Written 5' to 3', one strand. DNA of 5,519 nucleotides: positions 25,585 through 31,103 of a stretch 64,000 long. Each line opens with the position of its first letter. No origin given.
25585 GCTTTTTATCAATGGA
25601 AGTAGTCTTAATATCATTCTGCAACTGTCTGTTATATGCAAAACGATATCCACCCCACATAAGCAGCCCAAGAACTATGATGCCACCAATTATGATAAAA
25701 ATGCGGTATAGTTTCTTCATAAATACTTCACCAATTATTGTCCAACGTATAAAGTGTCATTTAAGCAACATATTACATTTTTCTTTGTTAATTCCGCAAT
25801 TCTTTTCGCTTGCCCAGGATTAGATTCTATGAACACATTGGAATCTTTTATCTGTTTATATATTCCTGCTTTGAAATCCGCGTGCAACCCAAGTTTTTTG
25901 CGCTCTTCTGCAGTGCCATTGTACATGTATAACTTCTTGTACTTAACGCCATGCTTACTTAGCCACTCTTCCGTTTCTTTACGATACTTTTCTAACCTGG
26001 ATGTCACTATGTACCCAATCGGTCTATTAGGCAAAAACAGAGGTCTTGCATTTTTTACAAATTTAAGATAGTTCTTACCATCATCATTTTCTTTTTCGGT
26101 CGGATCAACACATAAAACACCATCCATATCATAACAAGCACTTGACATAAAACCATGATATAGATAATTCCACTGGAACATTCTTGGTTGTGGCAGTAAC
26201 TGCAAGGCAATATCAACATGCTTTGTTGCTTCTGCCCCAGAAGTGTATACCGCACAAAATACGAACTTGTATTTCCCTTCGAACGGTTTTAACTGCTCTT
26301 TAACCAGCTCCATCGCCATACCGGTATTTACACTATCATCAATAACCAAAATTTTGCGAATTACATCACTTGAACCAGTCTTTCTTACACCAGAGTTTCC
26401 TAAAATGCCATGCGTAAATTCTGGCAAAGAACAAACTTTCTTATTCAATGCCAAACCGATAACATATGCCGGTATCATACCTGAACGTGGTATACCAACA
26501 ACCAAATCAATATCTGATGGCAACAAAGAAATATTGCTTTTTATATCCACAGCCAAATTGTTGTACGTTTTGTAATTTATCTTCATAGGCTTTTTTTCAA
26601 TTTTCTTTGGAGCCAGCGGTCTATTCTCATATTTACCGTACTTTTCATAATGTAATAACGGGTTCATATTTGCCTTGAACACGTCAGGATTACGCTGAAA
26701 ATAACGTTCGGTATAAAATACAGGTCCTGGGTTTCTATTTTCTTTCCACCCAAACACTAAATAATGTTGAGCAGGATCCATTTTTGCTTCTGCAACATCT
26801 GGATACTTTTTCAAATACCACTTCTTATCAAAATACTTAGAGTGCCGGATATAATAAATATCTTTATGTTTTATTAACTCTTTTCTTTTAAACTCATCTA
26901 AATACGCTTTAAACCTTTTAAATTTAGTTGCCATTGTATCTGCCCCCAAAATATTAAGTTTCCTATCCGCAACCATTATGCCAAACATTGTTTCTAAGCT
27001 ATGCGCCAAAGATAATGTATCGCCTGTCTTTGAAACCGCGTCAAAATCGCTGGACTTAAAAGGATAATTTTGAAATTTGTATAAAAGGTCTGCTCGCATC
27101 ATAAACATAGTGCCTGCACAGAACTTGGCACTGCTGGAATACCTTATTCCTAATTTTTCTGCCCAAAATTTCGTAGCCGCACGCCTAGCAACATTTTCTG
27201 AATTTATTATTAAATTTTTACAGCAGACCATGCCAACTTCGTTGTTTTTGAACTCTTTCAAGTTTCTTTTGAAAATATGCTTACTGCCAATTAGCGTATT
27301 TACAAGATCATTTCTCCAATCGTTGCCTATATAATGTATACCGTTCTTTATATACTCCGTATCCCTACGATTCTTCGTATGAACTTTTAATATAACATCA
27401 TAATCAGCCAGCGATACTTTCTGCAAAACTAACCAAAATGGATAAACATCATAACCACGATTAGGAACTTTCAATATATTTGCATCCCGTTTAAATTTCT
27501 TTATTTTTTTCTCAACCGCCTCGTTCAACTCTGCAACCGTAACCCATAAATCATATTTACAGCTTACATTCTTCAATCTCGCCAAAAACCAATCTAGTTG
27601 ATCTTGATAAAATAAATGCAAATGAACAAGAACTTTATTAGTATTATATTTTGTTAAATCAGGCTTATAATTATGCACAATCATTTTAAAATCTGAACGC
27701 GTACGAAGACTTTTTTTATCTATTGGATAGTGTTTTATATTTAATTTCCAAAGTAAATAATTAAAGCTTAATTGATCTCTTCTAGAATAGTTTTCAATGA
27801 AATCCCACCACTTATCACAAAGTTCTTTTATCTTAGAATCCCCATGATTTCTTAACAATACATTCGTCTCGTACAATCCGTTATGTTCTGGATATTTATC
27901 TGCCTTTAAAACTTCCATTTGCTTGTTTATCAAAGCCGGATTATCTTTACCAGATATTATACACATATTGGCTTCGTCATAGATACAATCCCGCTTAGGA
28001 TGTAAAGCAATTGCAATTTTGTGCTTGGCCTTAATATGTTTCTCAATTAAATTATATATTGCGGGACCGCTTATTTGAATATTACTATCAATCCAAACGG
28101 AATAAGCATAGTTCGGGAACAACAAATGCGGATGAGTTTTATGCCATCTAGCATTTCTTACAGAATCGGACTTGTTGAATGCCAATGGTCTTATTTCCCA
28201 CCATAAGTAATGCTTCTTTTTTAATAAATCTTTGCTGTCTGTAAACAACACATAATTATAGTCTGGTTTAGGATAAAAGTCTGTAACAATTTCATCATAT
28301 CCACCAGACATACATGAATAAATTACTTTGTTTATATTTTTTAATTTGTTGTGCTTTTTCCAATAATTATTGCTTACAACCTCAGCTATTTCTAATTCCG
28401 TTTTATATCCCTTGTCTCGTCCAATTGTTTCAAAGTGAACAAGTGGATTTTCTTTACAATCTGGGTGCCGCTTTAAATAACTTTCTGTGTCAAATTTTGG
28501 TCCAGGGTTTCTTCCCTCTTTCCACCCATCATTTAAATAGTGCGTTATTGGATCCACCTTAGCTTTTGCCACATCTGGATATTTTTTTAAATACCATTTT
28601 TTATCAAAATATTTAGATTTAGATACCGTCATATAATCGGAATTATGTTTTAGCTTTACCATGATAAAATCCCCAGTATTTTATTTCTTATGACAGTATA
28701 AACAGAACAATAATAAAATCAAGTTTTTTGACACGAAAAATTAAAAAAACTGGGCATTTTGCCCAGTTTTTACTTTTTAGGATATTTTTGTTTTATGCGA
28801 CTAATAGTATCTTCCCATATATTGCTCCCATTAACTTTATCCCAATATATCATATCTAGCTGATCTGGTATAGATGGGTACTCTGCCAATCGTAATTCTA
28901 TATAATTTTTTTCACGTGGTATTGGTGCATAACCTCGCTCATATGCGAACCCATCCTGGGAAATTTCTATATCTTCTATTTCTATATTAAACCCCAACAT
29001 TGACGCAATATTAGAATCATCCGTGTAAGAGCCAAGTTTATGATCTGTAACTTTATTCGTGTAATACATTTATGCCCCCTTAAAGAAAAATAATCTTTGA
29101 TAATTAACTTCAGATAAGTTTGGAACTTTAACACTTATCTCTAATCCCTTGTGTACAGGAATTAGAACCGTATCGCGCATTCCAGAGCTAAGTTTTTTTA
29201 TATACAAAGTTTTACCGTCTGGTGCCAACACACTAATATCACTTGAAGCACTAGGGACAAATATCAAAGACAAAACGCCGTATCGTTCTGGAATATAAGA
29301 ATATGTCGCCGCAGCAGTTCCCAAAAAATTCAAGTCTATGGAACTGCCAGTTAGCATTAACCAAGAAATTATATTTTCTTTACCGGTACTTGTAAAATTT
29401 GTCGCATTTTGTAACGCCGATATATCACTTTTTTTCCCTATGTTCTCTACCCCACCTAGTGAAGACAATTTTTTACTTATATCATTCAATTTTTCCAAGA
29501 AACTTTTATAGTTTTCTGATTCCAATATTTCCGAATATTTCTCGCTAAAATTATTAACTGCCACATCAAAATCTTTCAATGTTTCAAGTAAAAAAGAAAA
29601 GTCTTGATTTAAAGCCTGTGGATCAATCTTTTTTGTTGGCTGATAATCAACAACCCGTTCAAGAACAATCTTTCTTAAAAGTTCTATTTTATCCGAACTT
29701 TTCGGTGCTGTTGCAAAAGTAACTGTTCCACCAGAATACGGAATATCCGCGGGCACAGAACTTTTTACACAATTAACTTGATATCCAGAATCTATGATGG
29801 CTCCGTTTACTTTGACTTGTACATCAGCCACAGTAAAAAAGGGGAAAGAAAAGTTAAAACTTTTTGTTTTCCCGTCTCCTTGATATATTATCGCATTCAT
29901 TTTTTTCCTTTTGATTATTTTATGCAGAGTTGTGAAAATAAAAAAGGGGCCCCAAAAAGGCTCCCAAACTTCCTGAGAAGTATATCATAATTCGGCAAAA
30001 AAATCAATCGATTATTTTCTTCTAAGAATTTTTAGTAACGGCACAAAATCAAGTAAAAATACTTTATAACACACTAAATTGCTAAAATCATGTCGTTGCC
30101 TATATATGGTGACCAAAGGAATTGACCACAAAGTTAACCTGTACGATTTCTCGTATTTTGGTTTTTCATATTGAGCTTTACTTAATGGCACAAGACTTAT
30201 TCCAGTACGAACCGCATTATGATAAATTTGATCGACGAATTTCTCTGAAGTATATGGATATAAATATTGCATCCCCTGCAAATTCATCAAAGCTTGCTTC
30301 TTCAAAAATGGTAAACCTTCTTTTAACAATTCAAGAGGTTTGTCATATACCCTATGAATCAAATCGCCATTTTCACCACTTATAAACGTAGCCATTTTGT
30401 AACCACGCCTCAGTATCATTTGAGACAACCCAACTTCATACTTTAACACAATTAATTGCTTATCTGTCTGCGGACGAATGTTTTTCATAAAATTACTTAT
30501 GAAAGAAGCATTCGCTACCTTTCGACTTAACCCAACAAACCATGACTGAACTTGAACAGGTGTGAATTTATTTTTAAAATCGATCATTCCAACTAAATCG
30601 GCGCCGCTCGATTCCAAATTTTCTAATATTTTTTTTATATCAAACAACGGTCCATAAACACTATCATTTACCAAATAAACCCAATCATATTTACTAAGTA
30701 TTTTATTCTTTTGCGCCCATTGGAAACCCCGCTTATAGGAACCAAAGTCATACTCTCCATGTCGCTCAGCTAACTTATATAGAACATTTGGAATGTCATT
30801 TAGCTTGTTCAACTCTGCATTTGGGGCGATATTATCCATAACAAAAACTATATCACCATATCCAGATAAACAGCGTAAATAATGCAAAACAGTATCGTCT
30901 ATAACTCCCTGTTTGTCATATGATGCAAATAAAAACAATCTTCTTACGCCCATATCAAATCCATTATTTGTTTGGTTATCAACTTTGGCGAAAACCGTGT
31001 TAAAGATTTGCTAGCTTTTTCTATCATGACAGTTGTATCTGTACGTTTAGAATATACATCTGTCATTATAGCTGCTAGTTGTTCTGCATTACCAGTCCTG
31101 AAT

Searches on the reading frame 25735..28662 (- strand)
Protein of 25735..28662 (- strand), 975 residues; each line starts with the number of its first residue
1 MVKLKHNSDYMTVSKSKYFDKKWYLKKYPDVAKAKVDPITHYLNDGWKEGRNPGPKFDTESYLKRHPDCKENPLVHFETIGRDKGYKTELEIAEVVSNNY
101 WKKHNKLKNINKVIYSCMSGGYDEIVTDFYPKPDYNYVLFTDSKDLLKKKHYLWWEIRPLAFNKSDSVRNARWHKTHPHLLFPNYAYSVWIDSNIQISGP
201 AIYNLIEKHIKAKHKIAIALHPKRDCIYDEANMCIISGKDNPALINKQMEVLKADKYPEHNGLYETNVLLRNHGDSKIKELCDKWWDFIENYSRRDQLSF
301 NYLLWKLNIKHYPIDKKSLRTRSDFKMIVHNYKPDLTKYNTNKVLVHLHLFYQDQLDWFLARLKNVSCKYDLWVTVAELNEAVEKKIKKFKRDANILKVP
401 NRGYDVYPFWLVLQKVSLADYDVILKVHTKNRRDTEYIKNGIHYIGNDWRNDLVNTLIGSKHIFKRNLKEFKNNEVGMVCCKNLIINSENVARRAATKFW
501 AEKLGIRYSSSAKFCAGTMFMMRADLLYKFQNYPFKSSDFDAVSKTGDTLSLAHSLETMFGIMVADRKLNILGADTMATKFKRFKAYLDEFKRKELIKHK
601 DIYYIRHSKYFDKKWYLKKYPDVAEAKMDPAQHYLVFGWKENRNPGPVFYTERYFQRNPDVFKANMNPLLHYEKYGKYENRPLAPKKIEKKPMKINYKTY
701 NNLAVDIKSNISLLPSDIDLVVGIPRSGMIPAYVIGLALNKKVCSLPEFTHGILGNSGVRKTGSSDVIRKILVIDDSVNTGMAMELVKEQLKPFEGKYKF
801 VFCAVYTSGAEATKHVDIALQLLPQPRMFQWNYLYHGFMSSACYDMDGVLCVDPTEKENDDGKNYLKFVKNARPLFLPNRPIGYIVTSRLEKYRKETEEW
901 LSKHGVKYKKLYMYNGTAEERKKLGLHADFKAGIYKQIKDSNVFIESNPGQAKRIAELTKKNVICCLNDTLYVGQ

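Call 87: search_protein_families(library=pfam, proteins=[window:25735-28662:-], max_evalue=0.001)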
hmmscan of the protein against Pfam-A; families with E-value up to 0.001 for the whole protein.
window:25735-28662:- (975 aa): 2 families
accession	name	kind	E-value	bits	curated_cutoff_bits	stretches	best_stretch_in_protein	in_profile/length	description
PF05045.17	RgpF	-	2.6e-27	96.1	25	1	333-568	259-502/503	Rhamnan synthesis protein F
PF04765.19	TOD1_MUCI70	-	7.2e-18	65.4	21.4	1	165-310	140-292/314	TOD1/MUCI70, glycosyltransferase-like domain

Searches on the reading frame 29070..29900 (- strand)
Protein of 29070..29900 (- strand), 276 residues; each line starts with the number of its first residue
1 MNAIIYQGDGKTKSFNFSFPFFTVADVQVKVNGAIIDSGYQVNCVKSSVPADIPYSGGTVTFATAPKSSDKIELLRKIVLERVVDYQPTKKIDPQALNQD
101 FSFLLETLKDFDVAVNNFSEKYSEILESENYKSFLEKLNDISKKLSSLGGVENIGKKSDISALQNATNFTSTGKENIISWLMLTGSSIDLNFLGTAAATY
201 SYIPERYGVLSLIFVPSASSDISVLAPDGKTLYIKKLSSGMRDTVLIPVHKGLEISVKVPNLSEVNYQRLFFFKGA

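Call 87: search_protein_families(library=pfam, proteins=[window:29070-29900:-], max_evalue=0.001)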
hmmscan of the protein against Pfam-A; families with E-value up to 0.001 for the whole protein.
window:29070-29900:- (276 aa): 1 family
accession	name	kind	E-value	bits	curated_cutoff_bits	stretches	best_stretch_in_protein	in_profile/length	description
PF03906.20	Phage_T7_tail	-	0.00089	19.4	25.2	0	4-74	9-69/157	Phage T7 tail fibre protein, N-terminal domain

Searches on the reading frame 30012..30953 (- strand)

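Call 87: search_protein_families(library=pfam, proteins=[window:30012-30953:-], max_evalue=0.001)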
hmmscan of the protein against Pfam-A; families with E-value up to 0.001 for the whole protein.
window:30012-30953:- (313 aa): 1 family
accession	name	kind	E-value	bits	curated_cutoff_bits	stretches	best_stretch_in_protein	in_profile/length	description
PF05045.17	RgpF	-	3.4e-19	69.3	25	1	35-224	1-199/503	Rhamnan synthesis protein F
